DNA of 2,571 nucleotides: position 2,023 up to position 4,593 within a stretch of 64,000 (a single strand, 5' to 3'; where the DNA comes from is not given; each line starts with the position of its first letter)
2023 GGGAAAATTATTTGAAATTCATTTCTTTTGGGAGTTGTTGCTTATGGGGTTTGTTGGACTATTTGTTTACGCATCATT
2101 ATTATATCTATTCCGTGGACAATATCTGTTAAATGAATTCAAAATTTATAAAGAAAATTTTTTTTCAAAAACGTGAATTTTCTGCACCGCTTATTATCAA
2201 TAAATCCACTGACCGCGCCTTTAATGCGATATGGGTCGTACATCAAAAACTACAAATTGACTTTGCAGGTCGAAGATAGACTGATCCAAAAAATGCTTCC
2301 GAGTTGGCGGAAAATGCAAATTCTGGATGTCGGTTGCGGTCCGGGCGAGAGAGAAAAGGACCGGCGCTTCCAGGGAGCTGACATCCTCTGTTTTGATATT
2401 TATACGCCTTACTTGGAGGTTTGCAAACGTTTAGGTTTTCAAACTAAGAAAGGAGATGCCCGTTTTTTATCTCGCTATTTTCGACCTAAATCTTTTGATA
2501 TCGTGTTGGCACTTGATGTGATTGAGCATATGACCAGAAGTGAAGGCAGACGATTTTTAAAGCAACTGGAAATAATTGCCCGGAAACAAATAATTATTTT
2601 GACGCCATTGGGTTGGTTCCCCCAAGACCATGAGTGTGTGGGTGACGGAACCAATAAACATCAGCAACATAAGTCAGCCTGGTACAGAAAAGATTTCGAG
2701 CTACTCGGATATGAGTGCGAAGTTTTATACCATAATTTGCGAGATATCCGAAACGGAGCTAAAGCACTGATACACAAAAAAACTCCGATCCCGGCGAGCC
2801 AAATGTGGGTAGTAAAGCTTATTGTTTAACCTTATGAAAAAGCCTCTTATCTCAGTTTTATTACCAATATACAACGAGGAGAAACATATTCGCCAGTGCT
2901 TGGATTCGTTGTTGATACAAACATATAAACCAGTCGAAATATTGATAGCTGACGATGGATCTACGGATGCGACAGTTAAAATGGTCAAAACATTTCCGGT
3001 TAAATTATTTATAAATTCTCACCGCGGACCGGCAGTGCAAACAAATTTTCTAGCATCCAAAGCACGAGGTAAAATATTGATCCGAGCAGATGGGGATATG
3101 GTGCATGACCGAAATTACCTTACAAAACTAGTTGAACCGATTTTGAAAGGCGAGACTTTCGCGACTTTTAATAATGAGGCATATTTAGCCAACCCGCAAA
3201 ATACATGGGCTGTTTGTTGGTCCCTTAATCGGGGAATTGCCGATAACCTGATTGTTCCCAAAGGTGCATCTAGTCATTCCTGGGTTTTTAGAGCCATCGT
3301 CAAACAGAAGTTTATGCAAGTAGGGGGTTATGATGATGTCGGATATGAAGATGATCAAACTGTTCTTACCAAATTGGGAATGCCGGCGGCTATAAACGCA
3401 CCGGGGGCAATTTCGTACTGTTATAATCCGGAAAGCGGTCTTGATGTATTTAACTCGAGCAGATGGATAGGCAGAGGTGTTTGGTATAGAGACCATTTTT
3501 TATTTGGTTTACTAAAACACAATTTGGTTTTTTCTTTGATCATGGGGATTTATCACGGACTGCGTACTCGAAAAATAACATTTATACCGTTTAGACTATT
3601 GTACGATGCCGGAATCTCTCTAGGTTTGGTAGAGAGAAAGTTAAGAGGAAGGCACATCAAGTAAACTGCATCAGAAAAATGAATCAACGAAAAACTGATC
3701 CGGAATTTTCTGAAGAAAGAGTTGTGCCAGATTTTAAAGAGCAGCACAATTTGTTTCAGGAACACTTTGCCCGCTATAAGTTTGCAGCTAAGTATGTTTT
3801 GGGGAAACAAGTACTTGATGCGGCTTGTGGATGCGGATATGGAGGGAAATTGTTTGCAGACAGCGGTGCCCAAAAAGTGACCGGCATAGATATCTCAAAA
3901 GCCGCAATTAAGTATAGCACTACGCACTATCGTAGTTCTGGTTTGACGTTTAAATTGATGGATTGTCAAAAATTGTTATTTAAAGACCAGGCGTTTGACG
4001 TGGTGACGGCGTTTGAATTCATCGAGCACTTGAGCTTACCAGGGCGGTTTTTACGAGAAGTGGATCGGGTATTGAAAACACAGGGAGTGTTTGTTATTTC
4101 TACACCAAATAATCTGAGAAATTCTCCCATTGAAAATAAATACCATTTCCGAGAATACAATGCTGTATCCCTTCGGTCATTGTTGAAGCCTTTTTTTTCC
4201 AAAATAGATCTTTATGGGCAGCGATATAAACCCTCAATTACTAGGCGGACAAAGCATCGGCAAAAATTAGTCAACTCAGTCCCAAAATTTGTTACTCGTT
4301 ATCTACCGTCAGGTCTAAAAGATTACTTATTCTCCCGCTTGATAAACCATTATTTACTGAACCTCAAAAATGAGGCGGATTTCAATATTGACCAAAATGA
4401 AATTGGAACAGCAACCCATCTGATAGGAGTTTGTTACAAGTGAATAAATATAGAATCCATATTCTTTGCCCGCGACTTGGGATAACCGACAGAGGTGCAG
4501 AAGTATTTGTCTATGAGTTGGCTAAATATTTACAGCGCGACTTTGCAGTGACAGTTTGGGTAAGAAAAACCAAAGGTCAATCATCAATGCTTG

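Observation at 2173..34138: Eight SAM-methyltransferase domains in one glycan locus, including Zn-ribbon-flanked MTases and an MTase-GT2 fusion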

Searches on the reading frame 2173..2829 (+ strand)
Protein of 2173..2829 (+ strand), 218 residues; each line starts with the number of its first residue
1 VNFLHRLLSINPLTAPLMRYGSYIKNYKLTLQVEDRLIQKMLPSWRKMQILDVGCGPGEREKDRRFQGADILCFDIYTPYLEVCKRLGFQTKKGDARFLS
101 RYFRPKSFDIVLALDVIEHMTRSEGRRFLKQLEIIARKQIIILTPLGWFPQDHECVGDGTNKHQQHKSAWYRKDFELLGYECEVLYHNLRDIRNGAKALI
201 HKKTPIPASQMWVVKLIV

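Call 3: search_protein_families(library=pfam, proteins=[window:2173-2829:+], max_evalue=0.01)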
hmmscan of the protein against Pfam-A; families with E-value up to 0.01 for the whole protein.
window:2173-2829:+ (218 aa): 6 families
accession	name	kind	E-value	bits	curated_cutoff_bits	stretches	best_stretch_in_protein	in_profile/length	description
PF08241.18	Methyltransf_11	-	5.8e-08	33.7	21.2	1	51-133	1-84/95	Methyltransferase domain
PF13649.12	Methyltransf_25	-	1.2e-07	32.8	27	1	50-132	1-89/97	Methyltransferase domain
PF13489.12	Methyltransf_23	-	0.00016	21.9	27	1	36-122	11-96/164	Methyltransferase domain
PF07021.18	MetW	-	0.00041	20.5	21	1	37-160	6-126/193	Methionine biosynthesis protein MetW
PF08242.18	Methyltransf_12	-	0.00078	20.6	30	1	51-132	1-88/98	Methyltransferase domain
PF13847.12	Methyltransf_31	-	0.00089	19.4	27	1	47-123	4-90/145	Methyltransferase domain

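Call 10: search_protein_families(library=ncbifam, proteins=[window:2173-2829:+], max_evalue=0.1)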
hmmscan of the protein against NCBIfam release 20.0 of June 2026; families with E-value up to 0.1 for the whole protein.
window:2173-2829:+ (218 aa): 10 families
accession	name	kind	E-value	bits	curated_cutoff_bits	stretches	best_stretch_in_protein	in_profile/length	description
NF043040.1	corrin_prot_MT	hypoth_equivalog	5.6e-07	29.2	180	1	29-135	22-138/216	corrinoid protein-associated methyltransferase CpaM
TIGR02021.1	BchM-ChlM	equivalog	6.9e-07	28.9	158.9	1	45-142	53-153/218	magnesium protoporphyrin IX methyltransferase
TIGR02072.1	BioC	equivalog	5.5e-06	26.4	184.95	1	31-112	17-102/244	malonyl-ACP O-methyltransferase BioC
TIGR04074.1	bacter_Hen1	equivalog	1.4e-05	23.8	340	1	39-177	275-426/462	3' terminal RNA ribose 2'-O-methyltransferase Hen1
NF007610.0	PRK10258.1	equivalog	3.5e-05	23.2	342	1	25-85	22-81/251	malonyl-ACP O-methyltransferase BioC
TIGR01983.1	UbiG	equivalog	6.8e-05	22.3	102.95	1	41-131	45-138/228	bifunctional 2-polyprenyl-6-hydroxyphenol methylase/3-demethylubiquinol 3-O-methyltransferase UbiG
NF004851.0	PRK06202.1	equivalog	0.00042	19.8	243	1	104-142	126-164/237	hypothetical protein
TIGR02081.1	metW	equivalog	0.00059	19.4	189.5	1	47-161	14-127/194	methionine biosynthesis protein MetW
NF041255.1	mycofact_MftM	equivalog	0.0019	17.6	200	1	89-147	188-244/289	mycofactocin oligosaccharide methyltransferase MftM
NF004452.0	PRK05785.1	equivalog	0.036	13.5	207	1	46-113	51-116/228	hypothetical protein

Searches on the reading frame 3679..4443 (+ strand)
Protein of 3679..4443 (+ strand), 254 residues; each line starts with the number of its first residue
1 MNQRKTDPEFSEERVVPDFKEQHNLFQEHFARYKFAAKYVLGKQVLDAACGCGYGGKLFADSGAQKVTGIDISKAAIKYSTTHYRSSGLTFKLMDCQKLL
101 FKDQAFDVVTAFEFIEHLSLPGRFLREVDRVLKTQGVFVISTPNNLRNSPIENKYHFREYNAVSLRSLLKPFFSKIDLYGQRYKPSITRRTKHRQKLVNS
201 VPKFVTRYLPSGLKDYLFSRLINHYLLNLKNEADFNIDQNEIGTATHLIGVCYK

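Call 3: search_protein_families(library=pfam, proteins=[window:3679-4443:+], max_evalue=0.01)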
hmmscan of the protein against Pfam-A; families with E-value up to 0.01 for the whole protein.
window:3679-4443:+ (254 aa): 13 families
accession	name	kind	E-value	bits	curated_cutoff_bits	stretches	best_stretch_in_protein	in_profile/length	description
PF13847.12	Methyltransf_31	-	3.2e-22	79.2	27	1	42-160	4-129/145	Methyltransferase domain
PF08241.18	Methyltransf_11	-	8.5e-21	74.8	21.2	1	46-140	1-95/95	Methyltransferase domain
PF13649.12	Methyltransf_25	-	7.1e-18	65.5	27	1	45-136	1-97/97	Methyltransferase domain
PF13489.12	Methyltransf_23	-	5.4e-15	55.9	27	1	24-161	4-139/164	Methyltransferase domain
PF08242.18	Methyltransf_12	-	1.8e-12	48.3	30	1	46-138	1-98/98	Methyltransferase domain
PF01209.24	Ubie_methyltran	-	1.8e-07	31.2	20.1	1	22-156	31-167/233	ubiE/COQ5 methyltransferase family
PF03141.22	Methyltransf_29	-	1.6e-05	24.2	23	1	43-149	119-226/506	Putative S-adenosyl-L-methionine-dependent methyltransferase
PF02353.26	CMAS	-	5.4e-05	23.1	27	1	42-148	63-172/273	Mycolic acid cyclopropane synthetase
PF05175.20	MTS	-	7.9e-05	22.8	23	1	41-151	31-149/170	Methyltransferase small domain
PF06325.19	PrmA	-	0.00054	20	22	1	42-141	162-259/296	Ribosomal protein L11 methyltransferase (PrmA)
PF08003.17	Methyltransf_9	-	0.00089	18.7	23.8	1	41-142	115-219/315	Protein of unknown function (DUF1698)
PF05724.17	TPMT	-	0.0027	17.8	26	1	10-82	10-77/218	Thiopurine S-methyltransferase (TPMT)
PF07021.18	MetW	-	0.0031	17.6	21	1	42-144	14-111/193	Methionine biosynthesis protein MetW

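Call 10: search_protein_families(library=ncbifam, proteins=[window:3679-4443:+], max_evalue=0.1)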
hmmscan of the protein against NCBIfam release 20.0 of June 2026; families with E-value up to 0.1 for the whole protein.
window:3679-4443:+ (254 aa): 48 families (the best 25 are shown)
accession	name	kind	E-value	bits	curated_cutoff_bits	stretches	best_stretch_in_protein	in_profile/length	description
TIGR01983.1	UbiG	equivalog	3.9e-18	65.6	102.95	1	33-145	41-156/228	bifunctional 2-polyprenyl-6-hydroxyphenol methylase/3-demethylubiquinol 3-O-methyltransferase UbiG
NF045823.1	PthPhpthDimycoMt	equivalog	4.6e-14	52.2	300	1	40-140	65-166/256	phthiotriol/phenolphthiotriol dimycocerosates methyltransferase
TIGR01934.1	MenG_MenH_UbiE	subfamily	4.8e-13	48.9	158.35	1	41-157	39-158/223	ubiquinone/menaquinone biosynthesis methyltransferase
NF045825.1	FAmtase_mtf2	equivalog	4.9e-13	48.9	400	1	39-140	56-158/248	fatty-acid O-methyltransferase Mtf2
TIGR02072.1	BioC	equivalog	2.5e-12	47.1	184.95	1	43-143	36-135/244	malonyl-ACP O-methyltransferase BioC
NF001244.0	PRK00216.1-5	equivalog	4e-12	45.9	216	1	40-150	47-163/236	bifunctional demethylmenaquinone methyltransferase/2-methoxy-6-polyprenyl-1,4-benzoquinol methylase UbiE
NF045667.1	MTase_DVU1556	equivalog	3.1e-11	43.1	155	1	40-141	21-120/213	DVU_1556 family methyltransferase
NF001241.0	PRK00216.1-2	equivalog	5.8e-10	39.2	327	1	41-156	51-163/231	demethylmenaquinone methyltransferase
NF008300.0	PRK11088.1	equivalog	7e-10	38.8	303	1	43-146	87-185/272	23S rRNA (guanine(745)-N(1))-methyltransferase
NF008686.0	PRK11705.1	equivalog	1.6e-09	37.3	400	1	42-145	168-270/383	cyclopropane fatty acyl phospholipid synthase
NF043040.1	corrin_prot_MT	hypoth_equivalog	2.1e-09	37.2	180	1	34-141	33-148/216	corrinoid protein-associated methyltransferase CpaM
TIGR04345.1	ovoA_Cterm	equivalog_domain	8.2e-09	35.3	170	1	89-149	118-178/242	putative 4-mercaptohistidine N1-methyltransferase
NF041255.1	mycofact_MftM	equivalog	2.7e-08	33.5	200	1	33-135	131-236/289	mycofactocin oligosaccharide methyltransferase MftM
TIGR02021.1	BchM-ChlM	equivalog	3.2e-08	33.3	158.9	1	39-118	52-131/218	magnesium protoporphyrin IX methyltransferase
NF004851.0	PRK06202.1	equivalog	5.2e-08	32.6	243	1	44-119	63-143/237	hypothetical protein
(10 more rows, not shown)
